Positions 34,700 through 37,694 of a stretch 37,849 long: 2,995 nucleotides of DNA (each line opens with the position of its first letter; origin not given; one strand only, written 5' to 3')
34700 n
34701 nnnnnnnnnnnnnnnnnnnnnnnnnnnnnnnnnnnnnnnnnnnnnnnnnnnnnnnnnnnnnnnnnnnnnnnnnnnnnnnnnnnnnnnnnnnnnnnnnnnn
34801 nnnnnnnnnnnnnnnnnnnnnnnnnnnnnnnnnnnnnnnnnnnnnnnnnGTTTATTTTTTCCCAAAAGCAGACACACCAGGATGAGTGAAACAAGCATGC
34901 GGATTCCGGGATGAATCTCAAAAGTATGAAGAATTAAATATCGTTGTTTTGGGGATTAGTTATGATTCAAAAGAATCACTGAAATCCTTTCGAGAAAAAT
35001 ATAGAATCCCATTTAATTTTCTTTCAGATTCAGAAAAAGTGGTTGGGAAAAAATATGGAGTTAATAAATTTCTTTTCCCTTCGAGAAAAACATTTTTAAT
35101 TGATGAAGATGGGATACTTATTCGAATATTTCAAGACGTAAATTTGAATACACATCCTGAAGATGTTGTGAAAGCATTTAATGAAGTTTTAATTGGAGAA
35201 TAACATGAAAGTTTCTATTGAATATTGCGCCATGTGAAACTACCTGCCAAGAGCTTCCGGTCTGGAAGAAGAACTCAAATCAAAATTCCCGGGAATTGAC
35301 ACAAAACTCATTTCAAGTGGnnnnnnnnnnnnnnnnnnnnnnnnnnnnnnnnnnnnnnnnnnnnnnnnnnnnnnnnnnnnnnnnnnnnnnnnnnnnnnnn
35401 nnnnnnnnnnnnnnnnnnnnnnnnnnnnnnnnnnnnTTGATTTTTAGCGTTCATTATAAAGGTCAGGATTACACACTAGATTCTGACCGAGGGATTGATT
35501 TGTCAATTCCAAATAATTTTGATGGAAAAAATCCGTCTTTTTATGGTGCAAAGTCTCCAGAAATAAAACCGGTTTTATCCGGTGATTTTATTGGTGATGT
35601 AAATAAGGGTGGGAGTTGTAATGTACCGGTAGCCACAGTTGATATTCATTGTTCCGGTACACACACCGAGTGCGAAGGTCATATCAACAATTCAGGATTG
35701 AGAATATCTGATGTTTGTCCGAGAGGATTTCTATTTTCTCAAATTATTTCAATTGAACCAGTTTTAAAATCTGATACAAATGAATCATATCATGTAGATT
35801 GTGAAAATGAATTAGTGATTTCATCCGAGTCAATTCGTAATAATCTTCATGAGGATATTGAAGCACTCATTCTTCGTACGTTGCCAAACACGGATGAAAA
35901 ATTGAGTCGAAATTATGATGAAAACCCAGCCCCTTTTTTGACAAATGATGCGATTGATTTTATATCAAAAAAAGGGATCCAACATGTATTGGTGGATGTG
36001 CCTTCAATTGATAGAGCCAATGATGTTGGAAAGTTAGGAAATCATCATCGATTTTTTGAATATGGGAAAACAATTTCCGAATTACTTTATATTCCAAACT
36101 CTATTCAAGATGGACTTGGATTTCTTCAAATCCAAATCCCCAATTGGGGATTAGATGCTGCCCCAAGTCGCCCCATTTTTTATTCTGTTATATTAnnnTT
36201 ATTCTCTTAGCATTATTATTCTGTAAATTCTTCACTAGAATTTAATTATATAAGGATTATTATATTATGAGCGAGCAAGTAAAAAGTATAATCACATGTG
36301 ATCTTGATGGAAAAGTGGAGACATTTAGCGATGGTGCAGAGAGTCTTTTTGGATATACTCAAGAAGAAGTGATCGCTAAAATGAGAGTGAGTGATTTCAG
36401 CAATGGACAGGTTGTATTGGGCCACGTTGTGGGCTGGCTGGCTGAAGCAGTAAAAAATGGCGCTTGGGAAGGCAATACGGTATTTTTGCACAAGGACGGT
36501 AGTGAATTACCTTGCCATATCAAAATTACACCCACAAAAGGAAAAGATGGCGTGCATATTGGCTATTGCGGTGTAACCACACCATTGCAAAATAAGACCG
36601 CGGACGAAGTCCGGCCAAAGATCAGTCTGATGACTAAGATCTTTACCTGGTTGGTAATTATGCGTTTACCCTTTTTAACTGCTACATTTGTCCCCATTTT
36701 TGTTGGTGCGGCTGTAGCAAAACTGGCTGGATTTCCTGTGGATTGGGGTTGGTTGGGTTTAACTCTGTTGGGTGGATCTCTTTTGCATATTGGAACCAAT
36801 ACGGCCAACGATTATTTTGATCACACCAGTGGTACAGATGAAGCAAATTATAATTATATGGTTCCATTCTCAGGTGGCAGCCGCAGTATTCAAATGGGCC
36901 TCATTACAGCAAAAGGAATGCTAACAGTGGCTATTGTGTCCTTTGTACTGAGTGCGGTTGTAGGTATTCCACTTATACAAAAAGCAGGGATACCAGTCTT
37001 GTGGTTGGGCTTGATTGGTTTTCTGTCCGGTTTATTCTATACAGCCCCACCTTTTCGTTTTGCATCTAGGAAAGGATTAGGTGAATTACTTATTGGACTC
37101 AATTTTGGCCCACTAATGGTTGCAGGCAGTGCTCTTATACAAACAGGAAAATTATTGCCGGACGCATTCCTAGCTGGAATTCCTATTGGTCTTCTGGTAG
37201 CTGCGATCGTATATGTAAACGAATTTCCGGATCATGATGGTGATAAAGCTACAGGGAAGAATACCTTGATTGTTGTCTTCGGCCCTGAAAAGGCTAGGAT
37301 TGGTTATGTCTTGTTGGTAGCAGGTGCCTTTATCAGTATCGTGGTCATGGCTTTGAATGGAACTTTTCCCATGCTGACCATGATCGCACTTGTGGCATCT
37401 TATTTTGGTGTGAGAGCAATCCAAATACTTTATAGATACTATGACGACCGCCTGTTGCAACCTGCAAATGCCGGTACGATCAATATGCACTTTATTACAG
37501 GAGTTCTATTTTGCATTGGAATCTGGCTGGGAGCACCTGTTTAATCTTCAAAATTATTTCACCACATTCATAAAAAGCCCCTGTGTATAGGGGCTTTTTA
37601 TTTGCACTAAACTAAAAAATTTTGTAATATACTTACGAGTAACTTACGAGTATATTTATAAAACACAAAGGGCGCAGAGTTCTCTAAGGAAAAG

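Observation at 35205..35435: Uncalled 76-codon SelW-like (Rdx-family) selenoprotein gene with a CxxU motif, in an apparent gap of the ORF map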

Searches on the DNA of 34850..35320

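Call 64: search_rna_families(source=window, start=34850, end=35320, threshold=evalue, max_evalue=10)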
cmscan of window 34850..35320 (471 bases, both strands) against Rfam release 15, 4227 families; matches with E-value up to 10: 10.
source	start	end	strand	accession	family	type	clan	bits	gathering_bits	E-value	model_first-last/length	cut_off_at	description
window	34850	34943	+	RF02217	ZNFX1-AS1_3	Gene; lncRNA;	-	19.7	60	1.1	1-87/87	no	ZNFX1 antisense RNA 1 conserved region 3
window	35274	35302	-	RF01334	CRISPR-DR21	Gene; CRISPR;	-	19.1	48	1.2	1-37/37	no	CRISPR RNA direct repeat element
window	35019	35086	+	RF02227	sX8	Gene; sRNA;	-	15.7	50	1.6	1-82/82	no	Proteobacterial sRNA sX8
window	34991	35078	-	RF01820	RsaE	Gene; sRNA;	-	15.5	79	5.2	1-112/112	no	RNA Staph. aureus E (RoxS)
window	34878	35038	-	RF01983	Pinc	Gene; lncRNA;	-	15.4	60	3.5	1-154/154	no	Pregnancy induced noncoding RNA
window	34950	35011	+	RF01286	snoR26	Gene; snRNA; snoRNA; CD-box;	-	15.1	47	9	1-94/94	no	Small nucleolar RNA snoR26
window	34964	35002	-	RF01341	CRISPR-DR30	Gene; CRISPR;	-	13.8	50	9.6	1-38/38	no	CRISPR RNA direct repeat element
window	34945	34997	+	RF01006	mir-601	Gene; miRNA;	-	13.4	98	7.4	1-71/71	no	mir-601 microRNA precursor family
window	34994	35060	+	RF00736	mir-320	Gene; miRNA;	-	12.3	55.5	8.8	1-76/76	no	mir-320 microRNA precursor family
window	34965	35095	+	RF01264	snR83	Gene; snRNA; snoRNA; HACA-box;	CL00023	10.4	75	6.7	1-308/308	no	Small nucleolar RNA snR83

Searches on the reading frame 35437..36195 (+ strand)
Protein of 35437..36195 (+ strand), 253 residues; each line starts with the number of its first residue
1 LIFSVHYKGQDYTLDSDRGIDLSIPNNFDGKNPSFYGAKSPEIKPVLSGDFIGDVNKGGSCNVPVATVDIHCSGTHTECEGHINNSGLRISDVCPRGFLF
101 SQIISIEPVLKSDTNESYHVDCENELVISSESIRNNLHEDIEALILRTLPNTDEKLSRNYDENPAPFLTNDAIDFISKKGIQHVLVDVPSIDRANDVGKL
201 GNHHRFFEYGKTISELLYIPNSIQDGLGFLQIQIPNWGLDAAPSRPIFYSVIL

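Call 4: search_protein_families(library=pfam, proteins=[window:35437-36195:+], max_evalue=0.01)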
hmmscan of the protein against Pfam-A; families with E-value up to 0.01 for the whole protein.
seq(253 aa): 1 family
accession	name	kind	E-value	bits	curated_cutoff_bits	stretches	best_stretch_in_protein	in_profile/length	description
PF04199.19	Cyclase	-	1e-08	36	23.1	1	41-193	17-142/142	Putative cyclase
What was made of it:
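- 35437..36198 (+): Putative cyclase-family gene starting 1 nt after the SelW stop, the last gene of the tightly packed hlyIII-bcp-selW-cyclase block. Pfam Cyclase E 1e-8 (call 4).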

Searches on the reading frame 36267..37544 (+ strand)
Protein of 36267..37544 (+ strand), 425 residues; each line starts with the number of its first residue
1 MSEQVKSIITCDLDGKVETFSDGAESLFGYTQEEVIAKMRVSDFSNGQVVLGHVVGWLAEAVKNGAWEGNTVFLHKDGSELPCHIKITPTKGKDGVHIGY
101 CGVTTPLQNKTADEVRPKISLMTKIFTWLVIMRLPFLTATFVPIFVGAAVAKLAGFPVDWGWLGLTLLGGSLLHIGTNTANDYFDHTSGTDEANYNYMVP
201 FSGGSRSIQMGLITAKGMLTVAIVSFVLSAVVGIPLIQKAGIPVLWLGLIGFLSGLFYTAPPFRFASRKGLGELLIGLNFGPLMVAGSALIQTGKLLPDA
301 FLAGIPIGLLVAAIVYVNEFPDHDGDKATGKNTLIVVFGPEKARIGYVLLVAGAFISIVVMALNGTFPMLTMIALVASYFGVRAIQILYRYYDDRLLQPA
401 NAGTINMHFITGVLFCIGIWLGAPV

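Call 20: search_protein_families(library=pfam, proteins=[window:36267-37544:+], max_evalue=0.00001)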
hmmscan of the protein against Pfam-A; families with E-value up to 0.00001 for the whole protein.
window:36267-37544:+ (425 aa): 3 families
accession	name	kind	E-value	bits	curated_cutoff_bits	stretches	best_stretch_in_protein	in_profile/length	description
PF01040.23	UbiA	-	8.2e-34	117.4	34.2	1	141-395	2-239/250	UbiA prenyltransferase family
PF13426.13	PAS_9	-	2e-10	41.3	27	1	7-101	3-95/103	PAS domain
PF00989.32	PAS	-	7.3e-07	29.6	22.6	1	8-103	14-109/113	PAS fold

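Call 32: find_encoding_contigs(protein=window:36267-37544:+, flank=10000, max_places=4)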
Protein window:36267-37544:+ (425 aa): 15 contigs read that carry it; 4 places shown.
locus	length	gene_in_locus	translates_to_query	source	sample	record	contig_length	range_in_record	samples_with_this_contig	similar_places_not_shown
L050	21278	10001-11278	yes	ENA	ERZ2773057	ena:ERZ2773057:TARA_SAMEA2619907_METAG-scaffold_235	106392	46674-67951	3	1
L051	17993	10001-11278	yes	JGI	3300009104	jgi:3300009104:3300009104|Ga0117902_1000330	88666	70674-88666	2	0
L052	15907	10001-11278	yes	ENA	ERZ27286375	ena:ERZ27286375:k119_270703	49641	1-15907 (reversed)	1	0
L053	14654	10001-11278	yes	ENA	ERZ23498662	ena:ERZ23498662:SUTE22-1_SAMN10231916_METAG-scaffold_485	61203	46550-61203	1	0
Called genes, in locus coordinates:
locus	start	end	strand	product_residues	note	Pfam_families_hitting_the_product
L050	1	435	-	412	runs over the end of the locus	PF07075:NamZ_N, PF20732:NamZ_C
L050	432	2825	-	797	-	PF00704:Glyco_hydro_18, PF03644:Glyco_hydro_85 (weak), PF18962:Por_Secre_tail (weak)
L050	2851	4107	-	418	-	PF00278:Orn_DAP_Arg_deC, PF02784:Orn_Arg_deC_N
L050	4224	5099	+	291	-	PF07313:AmiA-like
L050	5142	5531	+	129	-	-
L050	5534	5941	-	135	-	PF13442:Cytochrome_CBB3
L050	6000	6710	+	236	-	PF01569:PAP2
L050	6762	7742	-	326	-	PF01380:SIS, PF00571:CBS (weak)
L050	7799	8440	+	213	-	PF03006:HlyIII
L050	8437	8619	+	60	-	PF00578:AhpC-TSA, PF08534:Redoxin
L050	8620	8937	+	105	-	PF00578:AhpC-TSA, PF08534:Redoxin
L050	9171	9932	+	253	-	PF04199:Cyclase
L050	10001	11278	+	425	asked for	PF00989:PAS (weak), PF13426:PAS_9, PF01040:UbiA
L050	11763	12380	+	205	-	PF01726:LexA_DNA_bind (weak), PF00717:Peptidase_S24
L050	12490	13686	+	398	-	PF00817:IMS, PF11799:IMS_C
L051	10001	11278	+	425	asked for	PF00989:PAS (weak), PF13426:PAS_9, PF01040:UbiA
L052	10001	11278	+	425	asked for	PF00989:PAS (weak), PF13426:PAS_9, PF01040:UbiA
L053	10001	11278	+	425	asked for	PF00989:PAS (weak), PF13426:PAS_9, PF01040:UbiA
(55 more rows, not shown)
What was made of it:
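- Checked: Public gene calls use the same start (call 32). Public code-11 gene calls on the same contig leave the interval empty and split bcp into 60 + 105 aa (call 32).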
